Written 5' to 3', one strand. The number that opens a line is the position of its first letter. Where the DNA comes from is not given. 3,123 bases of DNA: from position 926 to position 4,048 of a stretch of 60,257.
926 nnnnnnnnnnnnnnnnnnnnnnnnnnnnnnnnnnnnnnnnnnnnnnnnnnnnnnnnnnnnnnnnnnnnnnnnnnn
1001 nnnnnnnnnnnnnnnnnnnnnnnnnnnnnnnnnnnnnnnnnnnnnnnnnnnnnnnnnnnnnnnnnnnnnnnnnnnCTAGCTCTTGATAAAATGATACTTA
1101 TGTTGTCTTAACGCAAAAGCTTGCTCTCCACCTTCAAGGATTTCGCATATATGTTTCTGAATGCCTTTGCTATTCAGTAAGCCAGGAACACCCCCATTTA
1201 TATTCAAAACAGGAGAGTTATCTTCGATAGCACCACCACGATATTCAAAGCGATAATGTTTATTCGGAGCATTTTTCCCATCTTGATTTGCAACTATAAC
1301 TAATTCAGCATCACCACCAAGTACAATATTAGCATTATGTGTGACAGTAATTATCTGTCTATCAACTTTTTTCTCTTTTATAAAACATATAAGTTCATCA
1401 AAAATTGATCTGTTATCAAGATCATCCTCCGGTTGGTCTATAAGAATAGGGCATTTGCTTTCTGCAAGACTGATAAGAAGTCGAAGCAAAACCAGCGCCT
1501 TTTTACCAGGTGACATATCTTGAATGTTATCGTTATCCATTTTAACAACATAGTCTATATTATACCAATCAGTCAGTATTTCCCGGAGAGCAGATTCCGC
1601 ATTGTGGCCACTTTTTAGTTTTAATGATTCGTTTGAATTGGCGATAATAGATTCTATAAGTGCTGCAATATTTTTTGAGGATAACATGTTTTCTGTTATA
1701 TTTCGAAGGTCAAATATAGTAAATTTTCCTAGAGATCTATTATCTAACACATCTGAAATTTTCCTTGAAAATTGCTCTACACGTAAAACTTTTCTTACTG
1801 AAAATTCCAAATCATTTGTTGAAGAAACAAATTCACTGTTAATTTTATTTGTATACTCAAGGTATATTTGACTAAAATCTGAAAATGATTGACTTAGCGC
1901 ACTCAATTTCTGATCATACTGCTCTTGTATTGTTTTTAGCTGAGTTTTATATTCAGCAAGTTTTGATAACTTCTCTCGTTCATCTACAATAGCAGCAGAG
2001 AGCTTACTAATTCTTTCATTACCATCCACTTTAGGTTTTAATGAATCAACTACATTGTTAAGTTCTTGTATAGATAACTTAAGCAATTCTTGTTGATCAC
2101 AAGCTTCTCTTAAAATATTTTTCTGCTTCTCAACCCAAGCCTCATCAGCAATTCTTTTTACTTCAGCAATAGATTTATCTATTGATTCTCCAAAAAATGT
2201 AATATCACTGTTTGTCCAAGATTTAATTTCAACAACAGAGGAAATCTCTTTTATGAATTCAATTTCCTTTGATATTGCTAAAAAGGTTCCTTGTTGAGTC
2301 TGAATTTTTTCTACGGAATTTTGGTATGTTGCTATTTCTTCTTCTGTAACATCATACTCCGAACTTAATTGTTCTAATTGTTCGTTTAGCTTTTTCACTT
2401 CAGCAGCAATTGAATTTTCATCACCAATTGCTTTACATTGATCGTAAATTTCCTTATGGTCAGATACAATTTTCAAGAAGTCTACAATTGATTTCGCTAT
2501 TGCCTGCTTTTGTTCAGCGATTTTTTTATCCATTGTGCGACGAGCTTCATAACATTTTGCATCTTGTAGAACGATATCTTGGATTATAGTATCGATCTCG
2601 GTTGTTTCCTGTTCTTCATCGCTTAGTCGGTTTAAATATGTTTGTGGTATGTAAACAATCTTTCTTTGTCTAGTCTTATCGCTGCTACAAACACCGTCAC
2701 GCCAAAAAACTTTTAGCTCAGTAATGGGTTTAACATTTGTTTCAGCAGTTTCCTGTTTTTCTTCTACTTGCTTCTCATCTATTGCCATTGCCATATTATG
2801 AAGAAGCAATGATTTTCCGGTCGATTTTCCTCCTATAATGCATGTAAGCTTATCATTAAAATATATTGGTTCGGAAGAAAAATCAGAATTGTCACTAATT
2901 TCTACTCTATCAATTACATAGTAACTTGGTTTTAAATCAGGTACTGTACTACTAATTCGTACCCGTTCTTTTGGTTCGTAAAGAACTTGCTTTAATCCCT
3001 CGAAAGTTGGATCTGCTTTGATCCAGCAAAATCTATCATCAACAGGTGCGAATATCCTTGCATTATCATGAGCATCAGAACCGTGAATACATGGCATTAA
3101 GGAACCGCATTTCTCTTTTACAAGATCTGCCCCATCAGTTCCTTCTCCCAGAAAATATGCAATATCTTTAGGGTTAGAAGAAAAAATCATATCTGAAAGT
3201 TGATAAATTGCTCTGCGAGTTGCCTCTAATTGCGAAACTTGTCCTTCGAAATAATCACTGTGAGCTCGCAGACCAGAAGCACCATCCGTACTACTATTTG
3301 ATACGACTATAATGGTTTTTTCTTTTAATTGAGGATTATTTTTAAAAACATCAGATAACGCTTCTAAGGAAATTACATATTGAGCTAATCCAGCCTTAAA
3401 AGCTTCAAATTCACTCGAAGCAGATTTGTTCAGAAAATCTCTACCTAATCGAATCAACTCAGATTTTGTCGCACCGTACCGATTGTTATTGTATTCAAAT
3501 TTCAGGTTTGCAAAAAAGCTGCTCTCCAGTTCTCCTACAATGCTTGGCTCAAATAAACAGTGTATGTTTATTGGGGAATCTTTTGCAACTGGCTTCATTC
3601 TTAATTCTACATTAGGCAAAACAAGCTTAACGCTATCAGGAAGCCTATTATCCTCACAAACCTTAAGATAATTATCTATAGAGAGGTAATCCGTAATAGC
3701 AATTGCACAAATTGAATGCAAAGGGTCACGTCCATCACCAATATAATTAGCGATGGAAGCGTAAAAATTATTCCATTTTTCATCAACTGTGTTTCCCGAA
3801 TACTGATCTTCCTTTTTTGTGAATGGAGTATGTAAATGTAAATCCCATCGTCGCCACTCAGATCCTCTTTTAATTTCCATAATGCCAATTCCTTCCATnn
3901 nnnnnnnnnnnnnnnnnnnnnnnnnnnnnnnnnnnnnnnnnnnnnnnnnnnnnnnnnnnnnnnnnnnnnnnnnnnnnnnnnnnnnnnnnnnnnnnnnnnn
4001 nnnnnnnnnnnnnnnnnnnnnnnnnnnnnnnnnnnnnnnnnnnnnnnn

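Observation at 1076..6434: Operon coupling a nuclease/N6A-MTase/TRD fusion to a PHP-domain SMC-like ABC ATPase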

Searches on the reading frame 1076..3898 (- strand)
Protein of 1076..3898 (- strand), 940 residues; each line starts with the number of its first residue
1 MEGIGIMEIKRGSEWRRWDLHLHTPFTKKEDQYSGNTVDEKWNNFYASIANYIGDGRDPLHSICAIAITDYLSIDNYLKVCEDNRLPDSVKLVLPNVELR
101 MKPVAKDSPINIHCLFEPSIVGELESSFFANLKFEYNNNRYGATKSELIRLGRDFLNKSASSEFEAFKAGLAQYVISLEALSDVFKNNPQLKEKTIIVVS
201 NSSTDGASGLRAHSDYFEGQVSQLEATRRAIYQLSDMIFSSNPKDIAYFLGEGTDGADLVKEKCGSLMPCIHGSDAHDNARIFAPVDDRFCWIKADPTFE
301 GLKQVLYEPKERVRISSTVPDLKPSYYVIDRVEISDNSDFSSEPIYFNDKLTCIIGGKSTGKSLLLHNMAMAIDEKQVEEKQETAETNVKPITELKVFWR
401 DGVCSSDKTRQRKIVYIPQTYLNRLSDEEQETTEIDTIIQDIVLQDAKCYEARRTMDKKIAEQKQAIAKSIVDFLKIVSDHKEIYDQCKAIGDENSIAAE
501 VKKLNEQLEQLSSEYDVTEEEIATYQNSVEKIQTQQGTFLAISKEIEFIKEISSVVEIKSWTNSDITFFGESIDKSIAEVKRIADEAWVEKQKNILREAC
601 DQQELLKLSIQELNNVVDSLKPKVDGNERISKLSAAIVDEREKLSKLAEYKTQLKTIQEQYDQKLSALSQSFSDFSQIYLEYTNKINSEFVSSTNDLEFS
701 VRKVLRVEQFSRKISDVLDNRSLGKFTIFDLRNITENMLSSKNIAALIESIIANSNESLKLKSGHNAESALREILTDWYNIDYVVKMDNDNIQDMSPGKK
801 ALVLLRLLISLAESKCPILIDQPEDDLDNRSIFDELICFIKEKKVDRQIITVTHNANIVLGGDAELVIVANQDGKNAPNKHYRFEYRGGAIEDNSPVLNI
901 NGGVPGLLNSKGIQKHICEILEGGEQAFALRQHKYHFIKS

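Call 6: search_protein_families(library=pfam, proteins=[window:1076-3898:-], max_evalue=0.01)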
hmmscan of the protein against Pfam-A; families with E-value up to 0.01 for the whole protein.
window:1076-3898:- (940 aa): 0 families

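Call 7: search_protein_families(library=ncbifam, proteins=[window:1076-3898:-], max_evalue=0.01)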
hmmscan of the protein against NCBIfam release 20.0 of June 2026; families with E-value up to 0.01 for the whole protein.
window:1076-3898:- (940 aa): 5 families
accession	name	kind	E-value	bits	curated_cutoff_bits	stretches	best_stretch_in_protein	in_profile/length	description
NF045780.1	TrlF_fam_ATP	equivalog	2.5e-168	562.7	350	1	11-936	1-944/944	TrlF family AAA-like ATPase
NF045781.1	Spaf1101_AAA_ATP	equivalog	1.6e-34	119.5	475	3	709-877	620-797/836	Spaf_1101 family AAA-like ATPase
NF042955.1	Ppl_antiphage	equivalog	3.3e-26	91.5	1000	2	786-931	757-878/882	anti-phage protein Ppl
TIGR03608.1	L_ocin_972_ABC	subfamily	0.00038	20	254.85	1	746-859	86-197/206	putative bacteriocin export ABC transporter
TIGR01526.1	nadR_NMN_Atrans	equivalog_domain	0.0093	15.2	341.15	0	350-384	163-197/325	nicotinamide-nucleotide adenylyltransferase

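Call 8: search_protein_families(library=padloc, proteins=[window:1076-3898:-], max_evalue=0.01)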
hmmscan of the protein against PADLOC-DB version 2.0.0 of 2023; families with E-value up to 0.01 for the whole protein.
window:1076-3898:- (940 aa): 5 families
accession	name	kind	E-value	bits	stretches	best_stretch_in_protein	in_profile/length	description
PDLC02208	Ppl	-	1.8e-25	87.3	2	788-873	770-853/894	-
PDLC03859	LmuB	-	1.4e-05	22.5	2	771-858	493-588/611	-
PDLC04710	PDC-M56A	-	0.00011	19.3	1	341-403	13-76/382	-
PDLC03868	LmuB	-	0.0069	12.7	0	423-586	290-446/1035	-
PDLC04678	PDC-M49A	-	0.0081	12.5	1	504-873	257-627/681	-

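Call 15: find_related_loci(query=window:1076-3898:-, collection=genome_contigs, flank=10000)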
Query window:1076-3898:- (940 aa) in genome_contigs; peptide patterns used: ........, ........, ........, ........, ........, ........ (x = any residue, [..] = any of these).
25 stretches matched a pattern; 10 encode a relative of the query (tblastn E <= 1e-3); 10 distinct loci.
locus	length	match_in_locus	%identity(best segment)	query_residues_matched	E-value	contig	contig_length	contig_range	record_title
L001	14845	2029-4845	74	2-940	0e+0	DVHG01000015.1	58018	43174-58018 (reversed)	MAG TPA_asm: Candidatus Onthovicinus excrementipullorum isolate CHK185-12131 CHK185__C78635_L58018_ERR3414580, whole gen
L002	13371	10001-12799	66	8-939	0e+0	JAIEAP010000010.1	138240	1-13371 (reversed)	MAG: Lachnospiraceae bacterium isolate SC0379_S9_8 SC0379_S9_8_contig_10, whole genome shotgun sequence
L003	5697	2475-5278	73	5-940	0e+0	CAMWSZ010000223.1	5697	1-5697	MAG TPA_asm: uncultured Clostridia bacterium isolate SRR14411324_bin.1_metawrap_v1.3_MAG genome assembly, contig: NODE.3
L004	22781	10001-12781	50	3-935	0e+0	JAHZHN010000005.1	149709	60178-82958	MAG: Clostridiales bacterium isolate HRGM_Genome_3310 HRGM_Genome_3310_5, whole genome shotgun sequence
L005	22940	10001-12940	26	5-928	5e-78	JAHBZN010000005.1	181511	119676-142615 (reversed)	MAG: Ramlibacter sp. isolate ACE_PRO44 PRO44_5, whole genome shotgun sequence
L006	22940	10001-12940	34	9-934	1e-57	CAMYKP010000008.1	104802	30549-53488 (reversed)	MAG: uncultured Parasphingopyxis sp. isolate Biocath_Alpha_32 genome assembly, contig: k127_18922, whole genome shotgun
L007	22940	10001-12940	32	5-928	2e-55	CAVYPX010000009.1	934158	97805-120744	MAG: uncultured Acidobacteriota bacterium isolate MFD09222.bin.1.118 genome assembly, contig: contig_18796, whole genome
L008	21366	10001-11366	30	12-471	1e-37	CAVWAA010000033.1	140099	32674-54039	MAG: Candidatus Binataceae bacterium isolate MFD03346.bin.3.102 genome assembly, contig: contig_778, whole genome shotgu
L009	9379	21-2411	25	196-928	1e-49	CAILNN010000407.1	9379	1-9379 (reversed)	MAG: uncultured Verrucomicrobia bacterium isolate AM-lipid-02-D2_bin-0035 genome assembly, contig: bin-0035:407/423, who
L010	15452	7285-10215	31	11-934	3e-47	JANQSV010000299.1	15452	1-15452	MAG: Pseudomonadales bacterium isolate IP30b_bin.5 k99_1333000, whole genome shotgun sequence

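Call 17: find_homologous_proteins(query=window:1076-3898:-, max_evalue=0.00001)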
Query window:1076-3898:- (940 aa): 4287 proteins with E <= 0.00001 among 8000 candidates; the best 120 are listed.
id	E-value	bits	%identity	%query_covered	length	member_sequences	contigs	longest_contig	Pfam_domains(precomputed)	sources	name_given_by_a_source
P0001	0.0e+0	2079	100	99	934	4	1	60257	-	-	-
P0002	0.0e+0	1958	94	99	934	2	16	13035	-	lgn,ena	-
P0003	0.0e+0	1941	94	99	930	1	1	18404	-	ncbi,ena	-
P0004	0.0e+0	1615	77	99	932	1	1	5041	PF02463.26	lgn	-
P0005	0.0e+0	1577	75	99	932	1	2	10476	-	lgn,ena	-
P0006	0.0e+0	1574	75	99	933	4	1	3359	PF02463.26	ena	-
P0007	0.0e+0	1570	75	99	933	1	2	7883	PF02463.26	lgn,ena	-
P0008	0.0e+0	1569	75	99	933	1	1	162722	PF02463.26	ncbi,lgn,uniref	ncbi:TrlF family AAA-like ATPase [Clostridium sp. M62/1]|uniref:TrlF family AAA-like ATPase n=1 Tax=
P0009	0.0e+0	1566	75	99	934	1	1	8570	PF02463.26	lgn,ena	-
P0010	0.0e+0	1566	75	99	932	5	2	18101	PF02463.26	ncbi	-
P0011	0.0e+0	1564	75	99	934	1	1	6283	PF02463.26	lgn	-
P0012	0.0e+0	1564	75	99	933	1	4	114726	-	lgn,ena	-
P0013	0.0e+0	1564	75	99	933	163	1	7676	PF02463.26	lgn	-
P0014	0.0e+0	1563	75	100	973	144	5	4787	-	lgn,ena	-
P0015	0.0e+0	1563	75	99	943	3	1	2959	PF02463.26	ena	-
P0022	0.0e+0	1550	74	99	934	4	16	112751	-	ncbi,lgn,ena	-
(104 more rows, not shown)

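Call 18: find_encoding_contigs(protein=P0003, flank=10000, max_places=4)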
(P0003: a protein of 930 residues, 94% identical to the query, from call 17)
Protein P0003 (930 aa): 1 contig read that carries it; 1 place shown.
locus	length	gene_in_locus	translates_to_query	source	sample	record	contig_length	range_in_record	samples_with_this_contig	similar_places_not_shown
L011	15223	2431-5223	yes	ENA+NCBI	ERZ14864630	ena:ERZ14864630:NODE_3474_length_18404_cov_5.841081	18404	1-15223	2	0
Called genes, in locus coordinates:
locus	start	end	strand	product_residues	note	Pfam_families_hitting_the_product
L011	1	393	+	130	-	?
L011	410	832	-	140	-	-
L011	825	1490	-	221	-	-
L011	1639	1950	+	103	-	PF12844:HTH_19 (weak), PF13560:HTH_31 (weak), PF01381:HTH_3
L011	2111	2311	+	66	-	-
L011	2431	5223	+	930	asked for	-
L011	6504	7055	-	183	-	PF07366:SnoaL, PF12680:SnoaL_2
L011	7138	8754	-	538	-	PF00239:Resolvase, PF07508:Recombinase, PF13408:Zn_ribbon_recom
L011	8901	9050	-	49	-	-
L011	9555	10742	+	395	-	PF00266:Aminotran_5, PF01212:Beta_elim_lyase (weak), PF00155:Aminotran_1_2 (weak)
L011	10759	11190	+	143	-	PF01592:NifU_N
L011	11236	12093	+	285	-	PF00497:SBP_bac_3, PF12974:Phosphonate-bd (weak)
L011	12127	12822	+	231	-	PF00528:BPD_transp_1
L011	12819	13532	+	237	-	PF00528:BPD_transp_1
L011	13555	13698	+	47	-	-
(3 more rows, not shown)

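Call 19: find_encoding_contigs(protein=P0002, flank=10000, max_places=6)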
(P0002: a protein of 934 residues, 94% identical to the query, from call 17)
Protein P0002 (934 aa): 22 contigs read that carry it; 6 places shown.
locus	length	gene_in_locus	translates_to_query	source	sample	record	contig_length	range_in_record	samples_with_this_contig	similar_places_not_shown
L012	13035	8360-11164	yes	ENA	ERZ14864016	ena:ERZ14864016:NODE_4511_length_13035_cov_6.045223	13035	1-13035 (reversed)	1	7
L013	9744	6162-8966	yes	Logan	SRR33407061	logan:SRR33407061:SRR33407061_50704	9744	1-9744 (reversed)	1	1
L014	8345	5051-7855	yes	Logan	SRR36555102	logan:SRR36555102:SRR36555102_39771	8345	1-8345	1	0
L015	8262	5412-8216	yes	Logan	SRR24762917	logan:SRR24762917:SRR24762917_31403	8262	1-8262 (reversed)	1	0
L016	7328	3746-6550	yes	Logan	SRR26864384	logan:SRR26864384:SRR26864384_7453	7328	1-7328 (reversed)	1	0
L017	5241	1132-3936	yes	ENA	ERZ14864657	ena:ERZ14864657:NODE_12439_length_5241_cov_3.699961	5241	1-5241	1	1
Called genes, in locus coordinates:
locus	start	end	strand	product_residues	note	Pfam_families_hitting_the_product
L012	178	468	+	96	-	PF04014:MazE_antitoxin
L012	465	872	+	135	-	PF01850:PIN (weak), PF10130:PIN_2 (weak), PF13470:PIN_3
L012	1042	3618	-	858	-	PF10544:T5orf172, PF13455:MUG113, PF04851:ResIII (weak)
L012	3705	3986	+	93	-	PF04221:RelB (weak)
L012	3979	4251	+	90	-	PF15738:YafQ_toxin, PF05016:ParE_toxin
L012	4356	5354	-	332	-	-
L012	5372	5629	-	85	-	PF01381:HTH_3 (weak)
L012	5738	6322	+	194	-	-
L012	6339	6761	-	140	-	-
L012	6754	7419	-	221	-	-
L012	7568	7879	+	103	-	PF12844:HTH_19 (weak), PF13560:HTH_31 (weak), PF01381:HTH_3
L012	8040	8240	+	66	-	-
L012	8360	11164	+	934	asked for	-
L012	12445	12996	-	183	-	PF07366:SnoaL, PF12680:SnoaL_2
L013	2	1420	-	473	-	?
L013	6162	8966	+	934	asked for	-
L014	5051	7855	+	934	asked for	-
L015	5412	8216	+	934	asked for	-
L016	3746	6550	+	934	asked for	-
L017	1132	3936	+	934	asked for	-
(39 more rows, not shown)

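Call 27: find_related_loci(query=A2, collection=genome_contigs, flank=10000)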
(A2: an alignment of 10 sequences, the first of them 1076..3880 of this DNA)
Query A2 (934 aa) in genome_contigs; peptide patterns used: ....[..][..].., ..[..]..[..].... (x = any residue, [..] = any of these).
600 stretches matched a pattern (row limit reached: there are more); 582 encode a relative of the query (tblastn E <= 1e-3); the best 80 are kept; 80 distinct loci.
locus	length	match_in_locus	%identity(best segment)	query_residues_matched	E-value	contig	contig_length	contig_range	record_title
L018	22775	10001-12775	48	1-931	0e+0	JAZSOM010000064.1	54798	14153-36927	MAG: Acutalibacteraceae bacterium isolate T1900044549_TS20190015.MAGScoT_cleanbin_000017 SGB_186_k141_2142861, whole gen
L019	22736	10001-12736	46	5-930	0e+0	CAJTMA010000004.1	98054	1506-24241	MAG TPA_asm: uncultured Alphaproteobacteria bacterium isolate MGBC104355 genome assembly, contig: MGBC104355.4, whole ge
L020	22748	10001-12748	47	3-929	0e+0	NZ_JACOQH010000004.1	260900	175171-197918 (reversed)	Roseburia yibonii strain BX0805 DNA.637_ctg0004, whole genome shotgun sequence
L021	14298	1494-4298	39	1-929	0e+0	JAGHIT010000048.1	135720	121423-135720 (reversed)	MAG: Clostridia bacterium isolate MAG.400 k127_643234, whole genome shotgun sequence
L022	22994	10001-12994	32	3-931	5e-129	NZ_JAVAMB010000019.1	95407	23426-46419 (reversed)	Flavobacterium sp. DG2-3 NODE_19_length_95407_cov_42.411948, whole genome shotgun sequence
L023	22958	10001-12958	30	2-931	9e-129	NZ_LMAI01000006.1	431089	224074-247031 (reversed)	Chryseobacterium aquaticum subsp. greenlandense strain UMB34 Contig06, whole genome shotgun sequence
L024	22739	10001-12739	32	4-930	7e-126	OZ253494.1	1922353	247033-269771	MAG: Leptospiria bacterium isolate 602a36bf-ad70-4a3f-ae71-d2f58949cf12 genome assembly, chromosome: 1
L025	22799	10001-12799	31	3-932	3e-124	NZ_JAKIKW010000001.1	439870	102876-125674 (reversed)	Shewanella gelidimarina strain ATCC 700752 contig00001, whole genome shotgun sequence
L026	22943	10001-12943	29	6-931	9e-123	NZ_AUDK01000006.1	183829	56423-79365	Flavobacterium daejeonense DSM 17708 H599DRAFT_scaffold00006.6_C, whole genome shotgun sequence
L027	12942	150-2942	33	3-931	9e-123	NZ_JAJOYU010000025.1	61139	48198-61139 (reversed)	Rheinheimera soli strain BD-d46 25, whole genome shotgun sequence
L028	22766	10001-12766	32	3-931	9e-138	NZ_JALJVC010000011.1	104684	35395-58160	Acinetobacter lwoffii strain P134B contig00011, whole genome shotgun sequence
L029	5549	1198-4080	31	5-929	9e-120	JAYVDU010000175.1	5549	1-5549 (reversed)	MAG: Bacteroidota bacterium isolate GL34_UP_concoct_161_sub GL34_UP_concoct_161_sub_174, whole genome shotgun sequence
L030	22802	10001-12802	33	5-931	1e-137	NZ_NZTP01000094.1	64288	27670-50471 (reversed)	MAG: Altibacter sp. isolate EAC109 42473, whole genome shotgun sequence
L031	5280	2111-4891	29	6-931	3e-107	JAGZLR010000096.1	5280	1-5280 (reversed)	MAG: Clostridiales bacterium isolate L3_128_000G1_dasL3_128_000G1_metabat.metabat.82 L3_128_000G1_scaffold_10761, whole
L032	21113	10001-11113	48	5-367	1e-104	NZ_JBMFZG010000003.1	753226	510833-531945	Maribacter sp. CXY002 C14_ctg03, whole genome shotgun sequence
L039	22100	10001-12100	34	264-931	2e-93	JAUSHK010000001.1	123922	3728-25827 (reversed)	MAG: Candidatus Jorgensenbacteria bacterium isolate E14_metabat.bin.188 E14_k141_47283, whole genome shotgun sequence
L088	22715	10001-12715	25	5-931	1e-48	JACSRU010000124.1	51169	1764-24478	MAG: Chthoniobacterales bacterium isolate VE2 contig-70_478, whole genome shotgun sequence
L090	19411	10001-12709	31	3-929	2e-101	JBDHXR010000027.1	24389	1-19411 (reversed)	MAG: Fluviicola sp. isolate AS-MICRO-3CA.321 NODE_8726_length_24389_cov_4.245673, whole genome shotgun sequence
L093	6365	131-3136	25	2-905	2e-45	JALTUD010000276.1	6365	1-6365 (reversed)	MAG: Flavobacteriales bacterium isolate S147_maxbin2_scaf2bin.065_VB S147_NODE_2515_length_6365_cov_4.737897, whole geno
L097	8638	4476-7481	25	2-905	2e-44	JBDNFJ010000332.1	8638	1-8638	MAG: Gracilimonas sp. isolate concoct.115.WLB k141_898307, whole genome shotgun sequence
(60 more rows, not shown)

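Call 35: search_protein_families(library=pfam, alignment_id=A3, max_evalue=0.0001)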
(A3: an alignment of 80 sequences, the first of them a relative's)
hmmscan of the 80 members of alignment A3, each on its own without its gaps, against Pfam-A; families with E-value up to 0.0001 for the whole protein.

A. member 1, L001:190-1794:+ (535 aa): 3 families
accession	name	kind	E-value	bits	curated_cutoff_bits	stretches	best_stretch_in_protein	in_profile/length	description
PF00239.26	Resolvase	-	1.1e-31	110.3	23.3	1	27-175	1-144/145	Resolvase, N terminal domain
PF07508.19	Recombinase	-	1.2e-24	87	21.1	1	198-306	1-102/102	Recombinase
PF13408.12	Zn_ribbon_recom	-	1.7e-10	41.5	25.3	1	330-391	2-58/58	Recombinase zinc beta ribbon domain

B. families by the number of members that match (of 80 scanned): 73 families (the first 25 are shown)
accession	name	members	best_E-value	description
PF04851.21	ResIII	6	1.9e-40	Type III restriction enzyme, res subunit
PF00270.35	DEAD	5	2.6e-13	DEAD/DEAH box helicase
PF18766.7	SWI2_SNF2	4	2.5e-26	SWI2/SNF2 ATPase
PF08843.17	AbiEii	3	3e-39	Nucleotidyl transferase AbiEii toxin, Type IV TA system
PF01420.25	Methylase_S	3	1.9e-27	Type I restriction modification DNA specificity domain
PF02384.22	N6_Mtase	2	5.3e-58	N-6 DNA Methylase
PF07693.20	KAP_NTPase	2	3.7e-47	KAP family P-loop domain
PF08463.15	EcoEI_R_C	2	3.5e-32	EcoEI R protein C-terminal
PF00239.26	Resolvase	2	1.1e-31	Resolvase, N terminal domain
PF19778.5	RE_endonuc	2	5.6e-29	Endonuclease domain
PF04471.18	Mrr_cat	2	4e-27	Restriction endonuclease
PF07508.19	Recombinase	2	1.2e-24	Recombinase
PF13304.12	AAA_21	2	1e-17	AAA domain, putative AbiEii toxin, Type IV TA system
PF04313.20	HSDR_N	2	2.3e-13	Type I restriction enzyme R protein N terminus (HSDR_N)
PF13408.12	Zn_ribbon_recom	2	2.8e-12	Recombinase zinc beta ribbon domain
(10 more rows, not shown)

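Call 47: search_solved_structures(query=A2, max_evalue=0.1)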
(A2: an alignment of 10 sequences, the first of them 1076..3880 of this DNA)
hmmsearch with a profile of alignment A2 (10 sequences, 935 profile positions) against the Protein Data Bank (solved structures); distinct sequences matched with E-value up to 0.1: 43.
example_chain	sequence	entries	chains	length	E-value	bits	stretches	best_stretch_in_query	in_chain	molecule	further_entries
5dac_A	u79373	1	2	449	4.8e-06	28.6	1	775-850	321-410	Putative uncharacterized protein,Putative uncharacterized protein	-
1e69_A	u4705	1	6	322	1.1e-05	27.3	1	785-855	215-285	CHROMOSOME SEGREGATION SMC PROTEIN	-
5da9_A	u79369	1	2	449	5.9e-05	25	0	775-850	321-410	Putative uncharacterized protein,Putative uncharacterized protein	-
8v46_A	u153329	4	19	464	0.00012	24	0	787-854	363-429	AriA antitoxin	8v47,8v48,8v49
3zgx_A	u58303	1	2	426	0.00051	21.9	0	786-850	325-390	CHROMOSOME PARTITION PROTEIN SMC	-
8qox_B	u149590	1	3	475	0.0012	20.7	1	585-685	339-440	Conserved membrane protein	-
3aux_A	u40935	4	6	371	0.0012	20.6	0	786-853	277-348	DNA double-strand break repair rad50 ATPase | DNA double-strand break repair Rad50 ATPase,DNA double-strand break repair Rad50 ATPase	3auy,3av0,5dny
5f3w_B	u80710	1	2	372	0.0013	20.5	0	786-853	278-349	DNA double-strand break repair Rad50 ATPase,DNA double-strand break repair Rad50 ATPase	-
8ux9_B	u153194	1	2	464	0.0015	20.3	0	322-368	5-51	AriA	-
8v45_A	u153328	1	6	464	0.0015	20.3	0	322-368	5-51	AriA antitoxin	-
3qku_A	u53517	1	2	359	0.0034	19.1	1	324-367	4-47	DNA double-strand break repair rad50 ATPase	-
1ii8_A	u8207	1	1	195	0.0044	18.8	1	324-367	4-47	Rad50 ABC-ATPase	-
9q9h_A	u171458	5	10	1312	0.0049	18.6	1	428-854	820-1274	DNA repair protein RAD50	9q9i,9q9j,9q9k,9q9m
3qkr_A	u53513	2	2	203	0.0051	18.6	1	324-367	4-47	DNA double-strand break repair rad50 ATPase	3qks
1us8_A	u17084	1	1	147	0.0057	18.4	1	324-367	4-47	DNA DOUBLE-STRAND BREAK REPAIR RAD50 ATPASE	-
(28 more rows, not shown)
